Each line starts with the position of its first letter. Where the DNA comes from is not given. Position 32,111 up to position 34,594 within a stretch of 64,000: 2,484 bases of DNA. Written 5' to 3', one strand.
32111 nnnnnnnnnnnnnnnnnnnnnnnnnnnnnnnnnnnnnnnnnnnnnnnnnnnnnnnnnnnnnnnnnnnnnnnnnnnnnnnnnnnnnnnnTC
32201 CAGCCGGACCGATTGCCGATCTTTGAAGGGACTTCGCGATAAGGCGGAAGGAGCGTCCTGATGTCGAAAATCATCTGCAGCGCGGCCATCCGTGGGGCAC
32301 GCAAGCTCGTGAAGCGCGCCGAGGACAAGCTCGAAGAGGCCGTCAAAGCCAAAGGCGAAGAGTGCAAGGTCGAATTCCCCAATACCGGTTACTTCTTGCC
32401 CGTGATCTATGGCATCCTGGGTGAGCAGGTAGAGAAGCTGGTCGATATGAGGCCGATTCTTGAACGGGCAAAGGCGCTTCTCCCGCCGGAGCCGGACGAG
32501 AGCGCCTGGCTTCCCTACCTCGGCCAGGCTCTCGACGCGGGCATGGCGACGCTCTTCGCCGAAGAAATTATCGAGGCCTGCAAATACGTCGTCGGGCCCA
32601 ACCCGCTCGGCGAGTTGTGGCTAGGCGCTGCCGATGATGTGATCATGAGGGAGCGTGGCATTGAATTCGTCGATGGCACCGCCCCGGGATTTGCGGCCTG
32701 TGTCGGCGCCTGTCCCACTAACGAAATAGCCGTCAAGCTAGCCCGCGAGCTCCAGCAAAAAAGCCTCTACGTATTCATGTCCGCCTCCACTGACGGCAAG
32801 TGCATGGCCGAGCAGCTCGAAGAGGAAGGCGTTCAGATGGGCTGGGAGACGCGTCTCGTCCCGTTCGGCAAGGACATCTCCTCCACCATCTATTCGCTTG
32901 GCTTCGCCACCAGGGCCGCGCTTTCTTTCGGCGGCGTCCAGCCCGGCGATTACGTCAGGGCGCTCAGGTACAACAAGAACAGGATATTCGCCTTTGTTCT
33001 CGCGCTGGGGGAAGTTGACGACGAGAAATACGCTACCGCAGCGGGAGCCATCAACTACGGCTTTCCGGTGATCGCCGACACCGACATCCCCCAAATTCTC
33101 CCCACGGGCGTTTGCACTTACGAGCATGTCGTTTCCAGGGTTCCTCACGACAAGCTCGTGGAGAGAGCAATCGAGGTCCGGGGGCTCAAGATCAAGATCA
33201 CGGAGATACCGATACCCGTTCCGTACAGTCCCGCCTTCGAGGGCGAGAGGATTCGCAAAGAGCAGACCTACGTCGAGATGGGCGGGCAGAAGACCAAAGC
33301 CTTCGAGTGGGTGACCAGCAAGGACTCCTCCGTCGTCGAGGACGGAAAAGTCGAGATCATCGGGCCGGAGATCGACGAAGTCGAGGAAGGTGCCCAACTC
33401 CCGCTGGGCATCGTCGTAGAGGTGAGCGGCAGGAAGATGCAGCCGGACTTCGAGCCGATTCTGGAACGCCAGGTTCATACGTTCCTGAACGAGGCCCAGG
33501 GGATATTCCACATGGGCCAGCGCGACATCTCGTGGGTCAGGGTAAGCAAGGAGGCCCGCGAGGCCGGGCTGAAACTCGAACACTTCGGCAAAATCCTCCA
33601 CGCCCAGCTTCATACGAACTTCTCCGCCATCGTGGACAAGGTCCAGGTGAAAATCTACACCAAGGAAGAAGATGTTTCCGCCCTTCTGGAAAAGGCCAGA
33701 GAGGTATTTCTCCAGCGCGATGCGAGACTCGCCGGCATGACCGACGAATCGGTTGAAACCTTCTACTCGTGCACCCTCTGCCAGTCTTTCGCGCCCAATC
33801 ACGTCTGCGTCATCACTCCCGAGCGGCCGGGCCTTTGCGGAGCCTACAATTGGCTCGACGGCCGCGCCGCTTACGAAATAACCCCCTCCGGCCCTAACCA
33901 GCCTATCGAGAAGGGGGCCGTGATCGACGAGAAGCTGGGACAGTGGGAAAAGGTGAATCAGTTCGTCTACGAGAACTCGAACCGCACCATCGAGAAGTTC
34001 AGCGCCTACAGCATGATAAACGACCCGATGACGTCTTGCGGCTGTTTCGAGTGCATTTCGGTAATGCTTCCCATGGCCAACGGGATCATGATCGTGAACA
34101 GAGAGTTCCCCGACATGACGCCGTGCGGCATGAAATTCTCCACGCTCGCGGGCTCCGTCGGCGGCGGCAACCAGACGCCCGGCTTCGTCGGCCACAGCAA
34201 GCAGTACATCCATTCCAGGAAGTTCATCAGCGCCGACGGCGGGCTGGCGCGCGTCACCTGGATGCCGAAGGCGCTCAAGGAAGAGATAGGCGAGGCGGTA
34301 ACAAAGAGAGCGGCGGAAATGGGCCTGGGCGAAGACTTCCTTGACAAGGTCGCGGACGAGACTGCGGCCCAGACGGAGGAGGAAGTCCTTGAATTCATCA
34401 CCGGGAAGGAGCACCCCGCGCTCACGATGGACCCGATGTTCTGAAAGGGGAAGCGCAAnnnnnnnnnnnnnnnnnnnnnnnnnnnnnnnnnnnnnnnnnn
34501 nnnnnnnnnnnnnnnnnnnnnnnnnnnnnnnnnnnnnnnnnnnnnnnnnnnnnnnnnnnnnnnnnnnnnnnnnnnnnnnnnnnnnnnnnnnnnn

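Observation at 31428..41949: Acetyl-CoA synthase cluster without CODH (acsA) or CFeSP small subunit (acsD) in the window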

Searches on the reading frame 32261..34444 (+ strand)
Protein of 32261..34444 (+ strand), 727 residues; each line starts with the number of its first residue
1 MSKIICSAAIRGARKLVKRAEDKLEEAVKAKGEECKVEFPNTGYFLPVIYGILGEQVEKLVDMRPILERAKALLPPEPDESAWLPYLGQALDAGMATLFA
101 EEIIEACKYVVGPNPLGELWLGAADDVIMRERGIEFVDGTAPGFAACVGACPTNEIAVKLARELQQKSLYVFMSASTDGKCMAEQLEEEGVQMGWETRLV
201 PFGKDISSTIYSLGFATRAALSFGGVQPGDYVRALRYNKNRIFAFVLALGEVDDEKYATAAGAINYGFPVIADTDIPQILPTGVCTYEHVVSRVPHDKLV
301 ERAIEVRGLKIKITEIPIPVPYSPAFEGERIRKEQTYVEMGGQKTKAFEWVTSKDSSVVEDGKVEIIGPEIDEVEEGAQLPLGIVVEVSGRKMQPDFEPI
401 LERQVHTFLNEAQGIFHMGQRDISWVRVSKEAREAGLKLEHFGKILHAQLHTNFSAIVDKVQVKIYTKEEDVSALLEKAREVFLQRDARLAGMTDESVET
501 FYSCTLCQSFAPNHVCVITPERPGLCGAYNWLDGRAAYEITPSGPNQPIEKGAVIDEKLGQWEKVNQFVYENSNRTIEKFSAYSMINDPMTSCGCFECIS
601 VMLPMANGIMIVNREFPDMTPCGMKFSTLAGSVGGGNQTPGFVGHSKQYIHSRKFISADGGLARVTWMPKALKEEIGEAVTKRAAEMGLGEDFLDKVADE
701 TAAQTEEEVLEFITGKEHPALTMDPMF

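Call 3: search_protein_families(library=pfam, proteins=[window:32261-34444:+])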
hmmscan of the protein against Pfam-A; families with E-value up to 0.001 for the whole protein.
window:32261-34444:+ (727 aa): 3 families
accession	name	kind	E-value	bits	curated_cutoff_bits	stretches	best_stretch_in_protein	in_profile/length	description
PF19436.4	ACS_CODH_B_C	-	4.1e-124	413.4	25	1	484-727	2-245/245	ACS/CODH beta subunit C-terminal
PF03598.20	CdhC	-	4.5e-68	228.4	24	1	318-472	1-155/155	CO dehydrogenase/acetyl-CoA synthase complex beta subunit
PF18537.6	CODH_A_N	-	2.4e-32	111.2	32.2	1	21-110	1-83/83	Carbon monoxide dehydrogenase subunit alpha N-terminal domain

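Call 4: search_protein_families(library=ncbifam, proteins=[window:32261-34444:+])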
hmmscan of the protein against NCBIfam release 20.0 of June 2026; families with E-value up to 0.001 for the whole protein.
window:32261-34444:+ (727 aa): 4 families
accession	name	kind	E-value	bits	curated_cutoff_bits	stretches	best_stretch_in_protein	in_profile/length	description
NF040764.1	CODH_ACS_al_bet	equivalog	0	1103.6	800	1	10-726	1-704/705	acetyl-CoA decarbonylase/synthase complex subunit alpha/beta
NF007078.0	PRK09529.1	subfamily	0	1081.2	809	1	1-726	1-709/710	bifunctional acetyl-CoA decarbonylase/synthase complex subunit alpha/beta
NF003379.0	PRK04456.1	domain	1.9e-144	481.8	372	1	318-721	5-399/464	acetyl-CoA decarbonylase/synthase complex subunit beta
TIGR00316.1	cdhC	equivalog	1.1e-138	462.9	355.95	1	317-721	4-396/460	CO dehydrogenase/CO-methylating acetyl-CoA synthase complex subunit beta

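Call 11: find_encoding_contigs(protein=window:32261-34444:+, flank=10000, max_places=6)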
Protein window:32261-34444:+ (727 aa): 10 contigs read that carry it; 6 places shown.
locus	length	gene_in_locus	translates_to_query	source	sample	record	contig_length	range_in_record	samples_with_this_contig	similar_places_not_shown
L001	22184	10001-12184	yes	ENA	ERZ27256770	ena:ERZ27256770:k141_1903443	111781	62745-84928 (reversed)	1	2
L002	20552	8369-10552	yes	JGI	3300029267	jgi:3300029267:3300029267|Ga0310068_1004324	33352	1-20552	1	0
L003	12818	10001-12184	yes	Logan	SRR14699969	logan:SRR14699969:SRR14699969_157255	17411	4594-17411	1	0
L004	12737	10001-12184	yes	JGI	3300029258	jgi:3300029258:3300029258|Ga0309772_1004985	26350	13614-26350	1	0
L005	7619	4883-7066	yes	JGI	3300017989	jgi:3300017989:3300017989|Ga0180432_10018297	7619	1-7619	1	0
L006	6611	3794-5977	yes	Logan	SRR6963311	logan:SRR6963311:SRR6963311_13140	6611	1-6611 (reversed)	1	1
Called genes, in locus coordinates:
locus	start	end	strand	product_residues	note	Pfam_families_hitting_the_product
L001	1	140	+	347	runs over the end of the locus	PF02732:ERCC4, PF12826:HHH_2, PF14520:HHH_5, PF20582:UPF0758_N (faint), PF00633:HHH (weak)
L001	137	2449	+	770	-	PF00270:DEAD, PF04851:ResIII (weak), PF00271:Helicase_C, PF22982:WHD_HRQ1, PF09369:MZB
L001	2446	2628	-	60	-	-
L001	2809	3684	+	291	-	PF13482:RNase_H_2, PF10108:DNA_pol_B_exo2 (faint)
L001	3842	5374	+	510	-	PF01590:GAF, PF13185:GAF_2, PF13492:GAF_3 (weak), PF01966:HD (faint), PF13487:HD_5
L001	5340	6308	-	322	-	PF19911:DUF6384 (faint), PF14559:TPR_19 (faint), PF13428:TPR_14 (faint), PF13424:TPR_12 (faint), PF13431:TPR_17 (faint), PF00515:TPR_1 (weak), PF07719:TPR_2 (weak), PF13181:TPR_8 (faint), +1 more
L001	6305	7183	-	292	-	PF01694:Rhomboid, PF08551:DUF1751 (weak)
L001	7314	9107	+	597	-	PF00890:FAD_binding_2, PF01134:GIDA (faint), PF03486:HI0933_like (faint), PF07992:Pyr_redox_2 (faint), PF02910:Succ_DH_flav_C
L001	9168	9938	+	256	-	PF01656:CbiA, PF02374:ArsA_ATPase (weak), PF10609:ParA (faint), PF13614:AAA_31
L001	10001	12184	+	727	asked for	PF18537:CODH_A_N, PF03598:CdhC, PF19436:ACS_CODH_B_C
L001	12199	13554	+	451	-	PF04060:FeS, PF03599:CdhD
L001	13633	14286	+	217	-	-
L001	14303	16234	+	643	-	PF00111:Fer2, PF17650:RACo_linker, PF17651:Raco_middle, PF14574:RACo_C_ter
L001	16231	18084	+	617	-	PF26686:DUF8575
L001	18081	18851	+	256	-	PF01656:CbiA, PF06564:CBP_BcsQ (faint), PF10609:ParA (faint), PF13614:AAA_31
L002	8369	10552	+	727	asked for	PF18537:CODH_A_N, PF03598:CdhC, PF19436:ACS_CODH_B_C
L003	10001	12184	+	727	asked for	PF18537:CODH_A_N, PF03598:CdhC, PF19436:ACS_CODH_B_C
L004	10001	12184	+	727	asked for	PF18537:CODH_A_N, PF03598:CdhC, PF19436:ACS_CODH_B_C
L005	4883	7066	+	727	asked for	PF18537:CODH_A_N, PF03598:CdhC, PF19436:ACS_CODH_B_C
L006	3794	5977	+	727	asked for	PF18537:CODH_A_N, PF03598:CdhC, PF19436:ACS_CODH_B_C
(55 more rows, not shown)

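Call 13: find_related_loci(query=window:32261-34444:+, collection=genome_contigs, flank=10000)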
Query window:32261-34444:+ (727 aa) in genome_contigs; peptide patterns used: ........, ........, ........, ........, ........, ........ (x = any residue, [..] = any of these).
476 stretches matched a pattern; 462 encode a relative of the query (tblastn E <= 1e-3); the best 80 are kept; 80 distinct loci.
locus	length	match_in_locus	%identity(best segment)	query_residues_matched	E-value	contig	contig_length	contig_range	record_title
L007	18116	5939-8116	75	1-727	0e+0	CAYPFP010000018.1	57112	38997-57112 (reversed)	MAG TPA_asm: uncultured Planctomycetota bacterium isolate SRP257756_co1_239 genome assembly, contig: NODE_254_length_571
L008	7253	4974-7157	73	1-727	0e+0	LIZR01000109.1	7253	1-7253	MAG: Planctomycetes bacterium DG_23 WOR1_52_54_17805, whole genome shotgun sequence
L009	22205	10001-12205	73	1-727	0e+0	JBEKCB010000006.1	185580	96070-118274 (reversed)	MAG: Candidatus Brocadiia bacterium isolate SPRUCE 14 SPRUCE_14_6, whole genome shotgun sequence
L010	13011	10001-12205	72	1-727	0e+0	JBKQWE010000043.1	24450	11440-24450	MAG: Candidatus Brocadiia bacterium isolate SEr3G3H3I__bin_258 SEr3G3H3I_000000135156, whole genome shotgun sequence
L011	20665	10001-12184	72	1-727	0e+0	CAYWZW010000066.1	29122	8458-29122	MAG TPA_asm: uncultured Pirellulales bacterium isolate binchicken_co189_401 genome assembly, contig: NODE_1269_length_29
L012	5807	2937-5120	71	1-727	0e+0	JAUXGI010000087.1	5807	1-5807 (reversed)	MAG: Planctomycetota bacterium isolate CSMAG_2925 CSMAG_2925_k117_4693587_length_5807_cov_21.0000, whole genome shotgun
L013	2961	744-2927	71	1-727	0e+0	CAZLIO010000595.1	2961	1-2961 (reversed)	MAG TPA_asm: uncultured Pirellulales bacterium isolate SRP214966_co6_189 genome assembly, contig: NODE_33014_length_2961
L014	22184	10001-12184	70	1-727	0e+0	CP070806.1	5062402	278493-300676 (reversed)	MAG: Phycisphaerales bacterium isolate bin1297 chromosome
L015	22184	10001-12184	70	1-727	0e+0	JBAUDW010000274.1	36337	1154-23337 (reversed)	MAG: Phycisphaerae bacterium isolate MFD12939_ilm_asm_bin30 k127_51400, whole genome shotgun sequence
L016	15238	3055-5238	69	1-727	0e+0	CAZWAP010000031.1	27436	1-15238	MAG TPA_asm: uncultured Pirellulales bacterium isolate binchicken_co19_376 genome assembly, contig: NODE_2501_length_274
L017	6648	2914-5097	71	1-727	0e+0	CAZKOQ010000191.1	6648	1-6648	MAG TPA_asm: uncultured Pirellulales bacterium isolate binchicken_co33_496 genome assembly, contig: NODE_16300_length_66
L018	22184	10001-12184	70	1-727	0e+0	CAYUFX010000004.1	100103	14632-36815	MAG TPA_asm: uncultured Pirellulales bacterium isolate binchicken_co89_457 genome assembly, contig: NODE_179_length_1001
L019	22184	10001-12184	70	1-727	0e+0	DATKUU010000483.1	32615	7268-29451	MAG TPA_asm: Phycisphaerae bacterium isolate SMAG_U14115 k141_948021, whole genome shotgun sequence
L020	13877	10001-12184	70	1-727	0e+0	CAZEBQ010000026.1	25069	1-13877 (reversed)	MAG TPA_asm: uncultured Anaerolineales bacterium isolate binchicken_co211_250 genome assembly, contig: NODE_1188_length_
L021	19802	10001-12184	69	1-727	0e+0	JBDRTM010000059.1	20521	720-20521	MAG: Planctomycetota bacterium isolate MEGAHIT-group-3.76 k141_233046, whole genome shotgun sequence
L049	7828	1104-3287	69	1-727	0e+0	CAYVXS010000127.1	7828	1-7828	MAG TPA_asm: uncultured Pirellulales bacterium isolate binchicken_co129_185 genome assembly, contig: NODE_30818_length_7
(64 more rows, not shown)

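Call 17: search_protein_families(library=pfam, proteins=[L007:1844-3865:+, L007:3931-4953:+, L007:8168-8794:+, L007:12254-14383:+, L007:15201-16256:+, L007:16292-16948:+, L009:8046-9986:+, L009:17147-18163:+, L007:391-1533:+, L009:5331-7058:+], max_evalue=0.001)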
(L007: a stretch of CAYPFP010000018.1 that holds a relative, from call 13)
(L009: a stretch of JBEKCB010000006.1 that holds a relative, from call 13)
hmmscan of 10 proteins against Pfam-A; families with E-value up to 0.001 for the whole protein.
L007:1844-3865:+ (673 aa): 2 families
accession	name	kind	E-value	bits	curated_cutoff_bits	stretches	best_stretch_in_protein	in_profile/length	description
PF20581.3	DUF6785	-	3.6e-125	418.8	25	1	38-536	1-498/498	Family of unknown function (DUF6785)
PF20580.3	DUF6784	-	1.3e-21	77.1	26.4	1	573-662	3-92/101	Domain of unknown function (DUF6784)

L007:3931-4953:+ (340 aa): 4 families
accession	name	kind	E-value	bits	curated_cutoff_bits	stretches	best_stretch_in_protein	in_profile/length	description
PF01408.29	GFO_IDH_MocA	-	3.1e-20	73.5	24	1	9-125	2-117/120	Oxidoreductase family, NAD-binding Rossmann fold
PF02894.22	GFO_IDH_MocA_C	-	2.1e-15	57.6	22.9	1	174-340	40-218/218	Oxidoreductase family, C-terminal alpha/beta domain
PF22725.1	GFO_IDH_MocA_C3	-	3.2e-13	50.2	27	1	136-247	1-123/124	GFO/IDH/MocA C-terminal domain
PF03447.22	NAD_binding_3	-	0.00045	21.4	24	1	32-123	21-112/116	Homoserine dehydrogenase, NAD binding domain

L007:8168-8794:+ (208 aa): 1 family
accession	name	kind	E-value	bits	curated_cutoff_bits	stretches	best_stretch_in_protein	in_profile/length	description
PF00574.28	CLP_protease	-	8.5e-68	228.2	20.2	1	28-204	5-181/182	Clp protease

L007:12254-14383:+ (709 aa): 1 family
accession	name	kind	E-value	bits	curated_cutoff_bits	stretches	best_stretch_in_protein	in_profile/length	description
PF20573.4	DUF6782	-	7.8e-06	25.8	27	1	149-247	68-163/241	Putative metallopeptidase family (DUF6782)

L007:15201-16256:+ (351 aa): 1 family
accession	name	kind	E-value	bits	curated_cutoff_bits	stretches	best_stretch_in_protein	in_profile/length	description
PF03599.22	CdhD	-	5.7e-34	117.9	24.8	1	59-294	5-223/387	CO dehydrogenase/acetyl-CoA synthase delta subunit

L007:16292-16948:+ (218 aa): 1 family
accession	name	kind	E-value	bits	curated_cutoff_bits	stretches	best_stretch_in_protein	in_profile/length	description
PF02545.19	Maf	-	2e-54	184.5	27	1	28-208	1-185/187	Maf-like protein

L009:8046-9986:+ (646 aa): 1 family
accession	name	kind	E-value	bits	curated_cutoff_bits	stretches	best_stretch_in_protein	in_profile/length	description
PF03063.25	Prismane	-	1.9e-165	551.9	27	1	46-608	1-513/513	Prismane/CO dehydrogenase family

L009:17147-18163:+ (338 aa): 1 family
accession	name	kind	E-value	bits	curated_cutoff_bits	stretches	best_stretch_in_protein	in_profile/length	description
PF03599.22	CdhD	-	1.1e-40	140.1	24.8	1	36-282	3-225/387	CO dehydrogenase/acetyl-CoA synthase delta subunit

L007:391-1533:+ (380 aa): 1 family
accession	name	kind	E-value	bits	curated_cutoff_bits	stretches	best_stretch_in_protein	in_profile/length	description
PF01075.23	Glyco_transf_9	-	3.5e-49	167.8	22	1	92-336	3-242/247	Glycosyltransferase family 9 (heptosyltransferase)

L009:5331-7058:+ (575 aa): 0 families
